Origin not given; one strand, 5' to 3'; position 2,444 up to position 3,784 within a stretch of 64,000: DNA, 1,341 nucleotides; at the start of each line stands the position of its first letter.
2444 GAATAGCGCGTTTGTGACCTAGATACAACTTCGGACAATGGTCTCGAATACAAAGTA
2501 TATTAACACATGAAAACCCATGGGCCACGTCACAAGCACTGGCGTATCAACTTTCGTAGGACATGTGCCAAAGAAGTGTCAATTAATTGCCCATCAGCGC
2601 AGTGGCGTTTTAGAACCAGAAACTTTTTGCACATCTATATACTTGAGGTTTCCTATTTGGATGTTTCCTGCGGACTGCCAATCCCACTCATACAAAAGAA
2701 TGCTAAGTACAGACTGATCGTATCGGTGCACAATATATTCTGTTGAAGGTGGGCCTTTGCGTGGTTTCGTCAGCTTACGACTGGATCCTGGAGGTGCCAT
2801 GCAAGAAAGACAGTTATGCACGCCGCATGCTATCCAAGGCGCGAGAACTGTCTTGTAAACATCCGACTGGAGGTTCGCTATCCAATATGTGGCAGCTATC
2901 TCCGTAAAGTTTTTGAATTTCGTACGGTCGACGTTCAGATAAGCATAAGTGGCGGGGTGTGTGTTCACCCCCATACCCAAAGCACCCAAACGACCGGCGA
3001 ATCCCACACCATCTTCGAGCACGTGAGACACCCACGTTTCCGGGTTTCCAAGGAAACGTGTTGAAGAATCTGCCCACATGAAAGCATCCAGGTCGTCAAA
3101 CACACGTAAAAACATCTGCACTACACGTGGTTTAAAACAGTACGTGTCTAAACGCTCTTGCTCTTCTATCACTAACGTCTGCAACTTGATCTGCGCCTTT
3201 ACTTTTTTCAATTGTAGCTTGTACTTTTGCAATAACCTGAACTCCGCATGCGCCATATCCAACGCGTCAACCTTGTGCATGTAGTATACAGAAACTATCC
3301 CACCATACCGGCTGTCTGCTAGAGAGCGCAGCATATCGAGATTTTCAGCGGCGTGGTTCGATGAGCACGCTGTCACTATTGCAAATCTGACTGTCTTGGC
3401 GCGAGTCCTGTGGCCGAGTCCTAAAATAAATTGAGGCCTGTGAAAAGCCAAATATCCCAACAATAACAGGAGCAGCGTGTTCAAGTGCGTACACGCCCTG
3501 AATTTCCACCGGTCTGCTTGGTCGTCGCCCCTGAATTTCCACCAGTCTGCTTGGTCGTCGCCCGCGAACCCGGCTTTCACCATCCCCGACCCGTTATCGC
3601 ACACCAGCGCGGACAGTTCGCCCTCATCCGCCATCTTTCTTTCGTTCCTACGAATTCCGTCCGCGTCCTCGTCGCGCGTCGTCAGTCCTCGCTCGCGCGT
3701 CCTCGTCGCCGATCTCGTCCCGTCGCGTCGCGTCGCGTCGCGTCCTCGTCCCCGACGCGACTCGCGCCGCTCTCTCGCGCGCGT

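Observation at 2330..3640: Low-GC island carrying a glycosyltransferase-like gene fused in frame to a duplicated actin start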

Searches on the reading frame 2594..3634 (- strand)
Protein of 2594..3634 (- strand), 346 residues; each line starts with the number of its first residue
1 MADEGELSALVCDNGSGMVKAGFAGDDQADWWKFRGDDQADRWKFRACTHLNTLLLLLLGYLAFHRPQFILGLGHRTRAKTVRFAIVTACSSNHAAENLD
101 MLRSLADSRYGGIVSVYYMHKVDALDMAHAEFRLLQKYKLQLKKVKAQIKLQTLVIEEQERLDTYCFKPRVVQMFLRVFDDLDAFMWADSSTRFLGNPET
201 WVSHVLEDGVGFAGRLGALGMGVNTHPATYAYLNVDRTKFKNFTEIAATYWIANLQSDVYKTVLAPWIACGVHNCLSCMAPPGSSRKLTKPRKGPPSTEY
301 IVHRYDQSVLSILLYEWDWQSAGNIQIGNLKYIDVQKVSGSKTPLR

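Call 7: search_protein_families(library=pfam, proteins=[window:2594-3634:-], max_evalue=1)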
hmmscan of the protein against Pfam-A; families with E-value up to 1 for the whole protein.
window:2594-3634:- (346 aa): 1 family
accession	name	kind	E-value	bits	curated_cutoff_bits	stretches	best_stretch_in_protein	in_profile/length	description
PF00022.25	Actin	-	0.0015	17.6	27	1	6-28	3-25/410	Actin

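Call 8: find_homologous_proteins(query=window:2597-3472:-, max_evalue=0.001)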
Query window:2597-3472:- (292 aa): 8 proteins with E <= 0.001 among 1197 candidates.
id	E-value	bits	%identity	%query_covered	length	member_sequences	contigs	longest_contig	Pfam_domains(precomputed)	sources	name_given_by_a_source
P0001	2.0e-193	659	99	100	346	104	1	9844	-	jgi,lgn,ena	jgi:hypothetical protein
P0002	8.5e-69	250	43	99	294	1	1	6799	-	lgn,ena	-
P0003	2.1e-67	246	45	90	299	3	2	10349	-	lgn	-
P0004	7.4e-67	244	44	90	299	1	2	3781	-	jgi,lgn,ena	jgi:hypothetical protein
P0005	1.4e-48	184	43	80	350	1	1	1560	-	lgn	-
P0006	5.1e-42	162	48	54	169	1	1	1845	-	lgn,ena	-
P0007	5.0e-34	136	33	87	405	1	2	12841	-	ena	-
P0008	3.4e-5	41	30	48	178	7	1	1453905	-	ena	-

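Call 10: list_cluster_members(proteins=[P0001, P0002, P0003, P0004, P0007])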
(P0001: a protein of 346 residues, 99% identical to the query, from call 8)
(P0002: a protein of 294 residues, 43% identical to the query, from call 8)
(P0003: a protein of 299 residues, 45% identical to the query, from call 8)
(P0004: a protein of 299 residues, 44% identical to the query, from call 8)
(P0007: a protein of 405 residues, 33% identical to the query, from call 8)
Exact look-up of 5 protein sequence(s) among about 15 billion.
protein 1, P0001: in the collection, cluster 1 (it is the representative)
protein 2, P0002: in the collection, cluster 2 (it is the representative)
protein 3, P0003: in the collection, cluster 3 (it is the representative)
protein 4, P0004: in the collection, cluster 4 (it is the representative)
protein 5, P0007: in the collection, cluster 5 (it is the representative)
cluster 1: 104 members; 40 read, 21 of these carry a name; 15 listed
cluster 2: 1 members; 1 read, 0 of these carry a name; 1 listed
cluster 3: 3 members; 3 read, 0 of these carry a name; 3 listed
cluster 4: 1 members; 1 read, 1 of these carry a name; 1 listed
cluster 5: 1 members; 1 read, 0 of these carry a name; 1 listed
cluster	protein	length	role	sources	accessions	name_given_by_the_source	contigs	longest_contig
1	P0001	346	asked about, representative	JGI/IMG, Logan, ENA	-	hypothetical protein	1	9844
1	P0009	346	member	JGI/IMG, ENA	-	hypothetical protein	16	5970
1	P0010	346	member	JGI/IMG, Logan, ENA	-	hypothetical protein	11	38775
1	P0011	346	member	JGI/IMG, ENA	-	hypothetical protein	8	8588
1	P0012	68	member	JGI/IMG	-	hypothetical protein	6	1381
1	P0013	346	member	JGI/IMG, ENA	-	hypothetical protein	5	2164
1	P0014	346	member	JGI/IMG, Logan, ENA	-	hypothetical protein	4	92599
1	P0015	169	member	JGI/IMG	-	hypothetical protein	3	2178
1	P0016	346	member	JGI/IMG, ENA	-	hypothetical protein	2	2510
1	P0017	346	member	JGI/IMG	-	hypothetical protein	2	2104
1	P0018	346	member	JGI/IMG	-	hypothetical protein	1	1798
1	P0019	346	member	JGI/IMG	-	hypothetical protein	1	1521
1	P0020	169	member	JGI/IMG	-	hypothetical protein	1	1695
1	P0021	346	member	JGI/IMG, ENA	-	hypothetical protein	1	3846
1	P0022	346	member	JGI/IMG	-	hypothetical protein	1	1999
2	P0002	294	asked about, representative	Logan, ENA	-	-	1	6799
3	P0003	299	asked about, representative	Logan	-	-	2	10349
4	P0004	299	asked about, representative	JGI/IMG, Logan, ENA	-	hypothetical protein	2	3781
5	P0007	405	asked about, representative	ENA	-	-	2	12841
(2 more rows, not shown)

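Call 11: find_encoding_contigs(protein=P0003, flank=6000, max_places=4)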
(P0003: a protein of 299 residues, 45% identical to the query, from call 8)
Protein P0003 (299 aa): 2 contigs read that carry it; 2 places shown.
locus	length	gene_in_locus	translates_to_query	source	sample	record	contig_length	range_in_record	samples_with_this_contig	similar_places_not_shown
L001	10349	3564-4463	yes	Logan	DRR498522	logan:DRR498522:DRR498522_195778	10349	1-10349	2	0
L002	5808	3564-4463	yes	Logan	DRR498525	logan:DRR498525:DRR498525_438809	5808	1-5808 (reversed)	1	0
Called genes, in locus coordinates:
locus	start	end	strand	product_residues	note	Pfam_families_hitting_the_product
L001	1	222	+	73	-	?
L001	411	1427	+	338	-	PF03102:NeuB, PF08666:SAF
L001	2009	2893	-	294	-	-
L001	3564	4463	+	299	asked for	-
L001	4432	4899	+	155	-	-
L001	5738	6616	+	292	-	-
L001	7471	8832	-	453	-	PF03385:STELLO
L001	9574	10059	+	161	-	-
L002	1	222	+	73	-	?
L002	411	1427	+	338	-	PF03102:NeuB, PF08666:SAF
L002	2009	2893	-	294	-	-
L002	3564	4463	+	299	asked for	-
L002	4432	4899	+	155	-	-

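Call 12: find_encoding_contigs(protein=P0002, flank=6000, max_places=4)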
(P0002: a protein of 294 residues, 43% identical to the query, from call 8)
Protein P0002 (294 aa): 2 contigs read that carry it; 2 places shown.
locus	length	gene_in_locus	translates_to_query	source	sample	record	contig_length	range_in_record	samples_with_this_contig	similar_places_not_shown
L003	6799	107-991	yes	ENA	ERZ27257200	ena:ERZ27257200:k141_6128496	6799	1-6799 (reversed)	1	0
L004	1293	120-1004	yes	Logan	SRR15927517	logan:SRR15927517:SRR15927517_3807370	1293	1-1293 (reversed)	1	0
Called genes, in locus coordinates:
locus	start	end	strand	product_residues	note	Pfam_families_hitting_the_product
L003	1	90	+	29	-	?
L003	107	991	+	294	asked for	-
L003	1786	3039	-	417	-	-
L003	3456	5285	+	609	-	PF00355:Rieske, PF13483:Lactamase_B_3, PF12706:Lactamase_B_2 (weak)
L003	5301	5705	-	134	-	-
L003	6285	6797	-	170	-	?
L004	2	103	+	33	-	?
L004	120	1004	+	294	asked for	-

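Call 14: find_encoding_contigs(protein=window:2594-3634:-, flank=10000, max_places=10)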
Protein window:2594-3634:- (346 aa): no gene with exactly this product is on record in the collection.
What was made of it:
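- The exact protein is not on record in the reference annotation (call 14). Not on record in the reference annotation (call 14).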

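Call 15: find_encoding_contigs(protein=P0014, flank=10000, max_places=6)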
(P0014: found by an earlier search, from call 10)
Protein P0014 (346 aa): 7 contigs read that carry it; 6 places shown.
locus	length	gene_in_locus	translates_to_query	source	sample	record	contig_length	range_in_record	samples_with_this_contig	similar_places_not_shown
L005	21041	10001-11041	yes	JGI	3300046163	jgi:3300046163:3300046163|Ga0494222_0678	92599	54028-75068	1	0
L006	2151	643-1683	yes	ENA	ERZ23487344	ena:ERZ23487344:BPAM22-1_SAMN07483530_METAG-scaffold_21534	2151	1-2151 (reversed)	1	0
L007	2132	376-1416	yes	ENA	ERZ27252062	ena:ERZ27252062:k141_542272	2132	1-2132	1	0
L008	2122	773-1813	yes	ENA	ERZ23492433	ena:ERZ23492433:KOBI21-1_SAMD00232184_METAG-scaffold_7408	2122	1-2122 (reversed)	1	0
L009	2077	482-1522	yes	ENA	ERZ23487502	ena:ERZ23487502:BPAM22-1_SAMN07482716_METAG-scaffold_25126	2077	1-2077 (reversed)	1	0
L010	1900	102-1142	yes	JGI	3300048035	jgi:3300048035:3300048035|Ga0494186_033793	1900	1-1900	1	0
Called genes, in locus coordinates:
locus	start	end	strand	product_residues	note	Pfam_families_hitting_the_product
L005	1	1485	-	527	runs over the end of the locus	PF00224:PK, PF02887:PK_C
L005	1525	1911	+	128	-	-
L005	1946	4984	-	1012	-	-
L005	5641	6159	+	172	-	PF00504:Chloroa_b-bind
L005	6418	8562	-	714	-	PF00128:Alpha-amylase, PF07821:Alpha-amyl_C2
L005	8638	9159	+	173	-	-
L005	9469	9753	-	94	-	-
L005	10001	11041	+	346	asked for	-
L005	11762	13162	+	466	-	PF00022:Actin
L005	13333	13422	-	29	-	-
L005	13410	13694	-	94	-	PF02943:FeThRed_B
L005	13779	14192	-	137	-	-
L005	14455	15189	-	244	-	-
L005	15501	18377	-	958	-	-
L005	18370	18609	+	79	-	-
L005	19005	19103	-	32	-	-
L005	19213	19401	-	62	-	-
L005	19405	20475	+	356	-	PF02353:CMAS, PF01209:Ubie_methyltran, PF13489:Methyltransf_23, PF13847:Methyltransf_31, PF08241:Methyltransf_11, PF08242:Methyltransf_12, PF13649:Methyltransf_25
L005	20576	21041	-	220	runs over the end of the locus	PF03188:Cytochrom_B561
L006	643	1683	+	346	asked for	-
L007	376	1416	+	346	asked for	-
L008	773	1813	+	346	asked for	-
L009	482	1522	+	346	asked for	-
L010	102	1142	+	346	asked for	-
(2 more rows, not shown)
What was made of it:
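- Many metagenome contigs break at them, giving ~2.1 kb contigs (call 15).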

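Call 23: find_related_loci(query=A2, collection=viral_contigs, flank=8000)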
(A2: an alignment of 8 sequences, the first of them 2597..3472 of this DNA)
Query A2 (292 aa) in viral_contigs; peptide patterns used: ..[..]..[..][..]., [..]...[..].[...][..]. (x = any residue, [..] = any of these).
82 stretches matched a pattern; 5 encode a relative of the query (tblastn E <= 1e-3); 5 distinct loci.
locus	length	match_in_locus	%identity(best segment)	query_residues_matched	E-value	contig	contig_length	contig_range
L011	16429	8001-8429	28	110-262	9e-12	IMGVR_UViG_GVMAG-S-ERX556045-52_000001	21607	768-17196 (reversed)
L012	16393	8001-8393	25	110-263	1e-6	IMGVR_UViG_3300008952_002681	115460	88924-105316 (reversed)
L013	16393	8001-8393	25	110-263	1e-6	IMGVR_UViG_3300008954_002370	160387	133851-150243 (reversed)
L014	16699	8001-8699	23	32-285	4e-5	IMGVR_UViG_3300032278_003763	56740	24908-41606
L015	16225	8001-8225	28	171-263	9e-5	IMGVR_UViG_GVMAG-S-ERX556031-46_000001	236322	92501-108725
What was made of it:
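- Giant-virus MAGs do encode distant members of the superfamily (call 23).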

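Call 24: search_protein_families(library=pfam, alignment_id=A2, max_evalue=10)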
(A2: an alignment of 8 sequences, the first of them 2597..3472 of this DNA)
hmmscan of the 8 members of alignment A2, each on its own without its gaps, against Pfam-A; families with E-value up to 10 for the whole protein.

A. member 1, window:2597-3472:- (292 aa): 0 families

B. families by the number of members that match (of 8 scanned): 6 families
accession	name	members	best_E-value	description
PF07812.18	TfuA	2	0.061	TfuA-like protein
PF07801.16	DUF1647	1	0.048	Protein of unknown function (DUF1647)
PF21363.3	TRAF3_RING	1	0.052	TNF receptor-associated factor 2/3/5, RING domain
PF19164.5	DUF5846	1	0.11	Family of unknown function (DUF5846)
PF11580.13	DUF3239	1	0.2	Protein of unknown function (DUF3239)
PF06262.17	Zincin_1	1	0.26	Zincin-like metallopeptidase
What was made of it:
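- On Pfam PF07801 (DUF1647): One of 8 clade members scores E 0.048 (calls 7, 24).
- Closest known: Pfam PF07801. Different: The window protein and its close clade do not reach the PF07801 threshold: 0 hits for the window protein, and the best clade member scores E 0.048 (calls 7, 24).
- Tried and rejected: Pfam on the chimera and its clade gave only the actin fragment and no GT family (calls 7, 24).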

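Call 25: list_cluster_members(proteins=[L001:411-1427:+, L001:7471-8832:-, L003:3456-5285:+, L003:1786-3039:-, L001:2009-2893:-, L001:5738-6616:+])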
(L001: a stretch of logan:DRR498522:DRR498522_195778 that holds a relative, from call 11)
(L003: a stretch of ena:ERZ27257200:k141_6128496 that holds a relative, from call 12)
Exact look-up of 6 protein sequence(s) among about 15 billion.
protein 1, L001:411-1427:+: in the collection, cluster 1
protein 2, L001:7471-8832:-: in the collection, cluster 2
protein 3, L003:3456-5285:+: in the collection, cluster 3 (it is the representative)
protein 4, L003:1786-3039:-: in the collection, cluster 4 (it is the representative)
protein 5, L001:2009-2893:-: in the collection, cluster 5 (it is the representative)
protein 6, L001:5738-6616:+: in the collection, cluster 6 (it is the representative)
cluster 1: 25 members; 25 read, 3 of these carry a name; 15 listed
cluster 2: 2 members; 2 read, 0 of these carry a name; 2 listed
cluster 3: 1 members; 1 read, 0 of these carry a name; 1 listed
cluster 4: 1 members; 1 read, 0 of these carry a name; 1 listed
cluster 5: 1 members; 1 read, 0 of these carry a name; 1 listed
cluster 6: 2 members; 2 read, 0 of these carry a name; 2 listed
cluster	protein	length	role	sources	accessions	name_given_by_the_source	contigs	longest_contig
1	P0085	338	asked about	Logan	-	-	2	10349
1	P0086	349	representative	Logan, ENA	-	-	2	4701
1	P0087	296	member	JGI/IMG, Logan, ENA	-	N-acetylneuraminate synthase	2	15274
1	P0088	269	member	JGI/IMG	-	N-acetylneuraminate synthase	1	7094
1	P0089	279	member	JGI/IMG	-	N-acetylneuraminate synthase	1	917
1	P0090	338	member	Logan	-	-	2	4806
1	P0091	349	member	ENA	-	-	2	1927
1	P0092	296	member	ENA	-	-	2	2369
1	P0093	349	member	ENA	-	-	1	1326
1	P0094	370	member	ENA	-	-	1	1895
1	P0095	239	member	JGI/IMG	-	-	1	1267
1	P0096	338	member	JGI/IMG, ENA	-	-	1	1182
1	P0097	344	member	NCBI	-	-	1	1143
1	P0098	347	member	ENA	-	-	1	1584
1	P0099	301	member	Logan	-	-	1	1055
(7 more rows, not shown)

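Call 26: find_encoding_contigs(protein=P0007, flank=8000, max_places=3)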
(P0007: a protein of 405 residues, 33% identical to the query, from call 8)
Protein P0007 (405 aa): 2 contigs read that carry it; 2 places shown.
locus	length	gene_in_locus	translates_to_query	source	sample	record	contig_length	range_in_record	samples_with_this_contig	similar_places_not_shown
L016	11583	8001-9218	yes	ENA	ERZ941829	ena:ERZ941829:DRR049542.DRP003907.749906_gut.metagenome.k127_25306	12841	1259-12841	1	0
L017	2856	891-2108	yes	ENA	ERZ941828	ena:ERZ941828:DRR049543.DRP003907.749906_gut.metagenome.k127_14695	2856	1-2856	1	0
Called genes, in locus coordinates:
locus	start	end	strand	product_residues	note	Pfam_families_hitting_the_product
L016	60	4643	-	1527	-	-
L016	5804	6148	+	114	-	-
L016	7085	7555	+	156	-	-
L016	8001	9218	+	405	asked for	-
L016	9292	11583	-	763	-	?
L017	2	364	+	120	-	?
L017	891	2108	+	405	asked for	-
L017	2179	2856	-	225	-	?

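Call 28: find_encoding_contigs(protein=P0010, flank=6000, max_places=10)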
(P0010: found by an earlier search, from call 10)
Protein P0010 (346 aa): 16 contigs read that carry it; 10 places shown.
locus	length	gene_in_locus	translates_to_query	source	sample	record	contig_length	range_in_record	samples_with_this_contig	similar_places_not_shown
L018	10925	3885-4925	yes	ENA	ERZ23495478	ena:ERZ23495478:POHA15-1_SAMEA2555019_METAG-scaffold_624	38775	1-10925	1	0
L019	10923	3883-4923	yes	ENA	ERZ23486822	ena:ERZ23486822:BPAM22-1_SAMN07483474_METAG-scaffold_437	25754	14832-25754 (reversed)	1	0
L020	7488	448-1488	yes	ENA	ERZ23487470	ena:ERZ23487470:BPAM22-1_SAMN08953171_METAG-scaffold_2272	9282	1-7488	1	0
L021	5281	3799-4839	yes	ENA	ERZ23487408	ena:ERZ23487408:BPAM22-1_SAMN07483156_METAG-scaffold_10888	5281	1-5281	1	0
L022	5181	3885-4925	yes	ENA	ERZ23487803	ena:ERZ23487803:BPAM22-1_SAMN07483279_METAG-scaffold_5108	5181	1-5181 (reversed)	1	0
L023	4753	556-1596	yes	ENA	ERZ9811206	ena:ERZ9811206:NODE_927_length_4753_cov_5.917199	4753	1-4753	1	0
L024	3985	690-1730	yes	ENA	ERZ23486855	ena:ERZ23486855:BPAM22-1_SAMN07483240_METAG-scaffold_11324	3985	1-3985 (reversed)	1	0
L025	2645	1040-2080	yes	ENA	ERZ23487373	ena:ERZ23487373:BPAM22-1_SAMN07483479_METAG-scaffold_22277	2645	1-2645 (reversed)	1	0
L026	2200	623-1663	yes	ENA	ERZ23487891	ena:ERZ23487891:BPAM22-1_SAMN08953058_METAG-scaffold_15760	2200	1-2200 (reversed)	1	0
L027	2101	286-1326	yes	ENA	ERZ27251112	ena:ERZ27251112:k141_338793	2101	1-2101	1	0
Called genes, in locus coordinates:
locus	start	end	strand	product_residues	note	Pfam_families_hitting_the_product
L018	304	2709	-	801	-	PF00128:Alpha-amylase, PF07821:Alpha-amyl_C2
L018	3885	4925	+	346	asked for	-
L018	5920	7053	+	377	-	PF00022:Actin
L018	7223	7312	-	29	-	-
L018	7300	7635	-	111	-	PF02943:FeThRed_B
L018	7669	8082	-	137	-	-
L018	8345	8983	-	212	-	-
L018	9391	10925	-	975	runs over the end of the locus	-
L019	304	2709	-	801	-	PF00128:Alpha-amylase, PF07821:Alpha-amyl_C2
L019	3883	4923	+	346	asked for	-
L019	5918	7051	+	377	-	PF00022:Actin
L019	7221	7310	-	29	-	-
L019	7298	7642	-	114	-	PF02943:FeThRed_B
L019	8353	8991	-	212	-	-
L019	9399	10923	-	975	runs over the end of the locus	-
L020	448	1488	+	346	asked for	-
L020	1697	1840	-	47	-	-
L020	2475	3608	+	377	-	PF00022:Actin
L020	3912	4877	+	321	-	-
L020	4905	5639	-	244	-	-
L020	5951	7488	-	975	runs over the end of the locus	-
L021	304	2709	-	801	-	PF00128:Alpha-amylase, PF07821:Alpha-amyl_C2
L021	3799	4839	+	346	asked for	-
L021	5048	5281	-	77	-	?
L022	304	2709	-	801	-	PF00128:Alpha-amylase, PF07821:Alpha-amyl_C2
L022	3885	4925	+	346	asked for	-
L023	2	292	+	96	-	?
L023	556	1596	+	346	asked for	-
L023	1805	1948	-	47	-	-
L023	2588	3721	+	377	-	PF00022:Actin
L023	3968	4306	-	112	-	PF02943:FeThRed_B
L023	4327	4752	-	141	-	?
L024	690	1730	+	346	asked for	-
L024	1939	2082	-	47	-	-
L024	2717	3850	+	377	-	PF00022:Actin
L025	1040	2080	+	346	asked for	-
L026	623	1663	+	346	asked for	-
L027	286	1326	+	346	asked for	-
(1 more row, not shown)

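Call 29: find_encoding_contigs(protein=P0001, flank=6000, max_places=5)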
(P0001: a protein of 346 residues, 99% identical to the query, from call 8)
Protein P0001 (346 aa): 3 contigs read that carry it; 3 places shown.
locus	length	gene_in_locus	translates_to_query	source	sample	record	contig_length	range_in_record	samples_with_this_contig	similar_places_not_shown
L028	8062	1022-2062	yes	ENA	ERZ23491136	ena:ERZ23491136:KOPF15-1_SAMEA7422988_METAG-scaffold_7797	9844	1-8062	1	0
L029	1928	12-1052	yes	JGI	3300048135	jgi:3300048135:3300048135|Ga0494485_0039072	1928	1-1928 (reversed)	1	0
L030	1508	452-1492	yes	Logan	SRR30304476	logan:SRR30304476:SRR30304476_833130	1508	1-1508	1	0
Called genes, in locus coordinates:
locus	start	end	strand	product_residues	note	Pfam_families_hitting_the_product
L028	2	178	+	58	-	?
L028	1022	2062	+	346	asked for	-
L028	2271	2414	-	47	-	-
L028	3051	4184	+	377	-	PF00022:Actin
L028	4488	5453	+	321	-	-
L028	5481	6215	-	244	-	-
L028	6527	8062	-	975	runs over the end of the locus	-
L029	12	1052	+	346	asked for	-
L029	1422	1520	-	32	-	-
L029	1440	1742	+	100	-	-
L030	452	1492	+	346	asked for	-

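Call 31: predict_structure(alignment_id=A2)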
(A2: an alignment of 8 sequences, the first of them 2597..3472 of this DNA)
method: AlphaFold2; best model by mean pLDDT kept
length: 292 residues; sequences in the alignment: 8
mean_pLDDT: 77.4   pTM: 0.76
mean pLDDT of the five models: 77.4, 77.1, 77.0, 72.9, 48.0
residues with pLDDT >= 90: 72; 70-90: 140; 50-70: 50; < 50: 30
segments of 3 or more residues with pLDDT < 50: 10-25, 235-247
pLDDT, mean of each block of 10 residues (from residue 1): 57 40 50 70 88 88 76 74 88 82 62 83 83 86 91 93 81 91 89 85 92 92 83 51 47 90 80 89 67 50
secondary structure, 60 per line:
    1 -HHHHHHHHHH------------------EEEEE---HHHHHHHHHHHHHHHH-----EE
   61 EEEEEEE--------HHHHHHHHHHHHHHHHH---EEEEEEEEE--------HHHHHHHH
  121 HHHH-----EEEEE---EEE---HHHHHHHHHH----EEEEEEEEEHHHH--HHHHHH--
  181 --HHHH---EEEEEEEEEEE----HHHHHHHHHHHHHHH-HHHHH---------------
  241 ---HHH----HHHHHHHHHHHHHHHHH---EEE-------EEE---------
elements in order: H2-11 E30-34 H38-53 E59-67 H76-92 E96-104 H113-124 E130-134 E138-140 H144-153 E158-166 H167-170 H173-178 H183-186 E190-200 H205-219 H221-225 H251-267 E271-273 E281-283
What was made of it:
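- On GT-A fold nucleotide-sugar glycosyltransferase superfamily: AlphaFold2 model has pLDDT 77 and pTM 0.76 (call 31).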

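Call 33: search_protein_representatives(alignment_id=A2)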
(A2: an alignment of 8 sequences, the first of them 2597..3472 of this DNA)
Query: 8 sequences, 305 profile positions. Proteins with E-value up to 0.001 (for the whole library): 1411; up to 1e-10: 489; up to 1e-30: 43. The best 150 are listed.
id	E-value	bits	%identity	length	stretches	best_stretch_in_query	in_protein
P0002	6.7e-138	475.3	-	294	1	4-299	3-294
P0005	5.5e-119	413.2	-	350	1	1-305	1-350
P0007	2.7e-116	404.3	-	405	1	7-305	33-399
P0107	2.7e-90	319.0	-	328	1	33-298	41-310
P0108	7.4e-88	311.0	-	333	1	40-297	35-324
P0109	3.3e-86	305.5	-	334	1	28-302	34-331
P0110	1.0e-84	300.6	-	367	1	40-291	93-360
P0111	5.6e-84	298.2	-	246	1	58-300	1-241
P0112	6.3e-78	278.3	-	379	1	28-298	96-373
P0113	1.4e-76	274.0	-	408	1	40-278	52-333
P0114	2.1e-75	270.0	-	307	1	40-282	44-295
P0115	1.4e-74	267.4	-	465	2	135-299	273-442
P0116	3.6e-74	266.0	-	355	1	9-287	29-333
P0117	4.3e-74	265.8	-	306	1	17-295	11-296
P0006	4.6e-74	265.7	-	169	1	139-302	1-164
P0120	2.2e-71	256.9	-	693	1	35-300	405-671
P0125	9.9e-61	221.9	-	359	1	40-281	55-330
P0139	6.4e-34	133.8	-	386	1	37-297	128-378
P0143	2.4e-32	128.7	-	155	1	76-178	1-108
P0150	4.6e-27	111.3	-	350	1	40-277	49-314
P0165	5.6e-24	101.2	-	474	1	40-281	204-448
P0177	5.3e-22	94.7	-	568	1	37-271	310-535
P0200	1.8e-20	89.6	-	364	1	31-281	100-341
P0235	1.2e-18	83.7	-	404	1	31-274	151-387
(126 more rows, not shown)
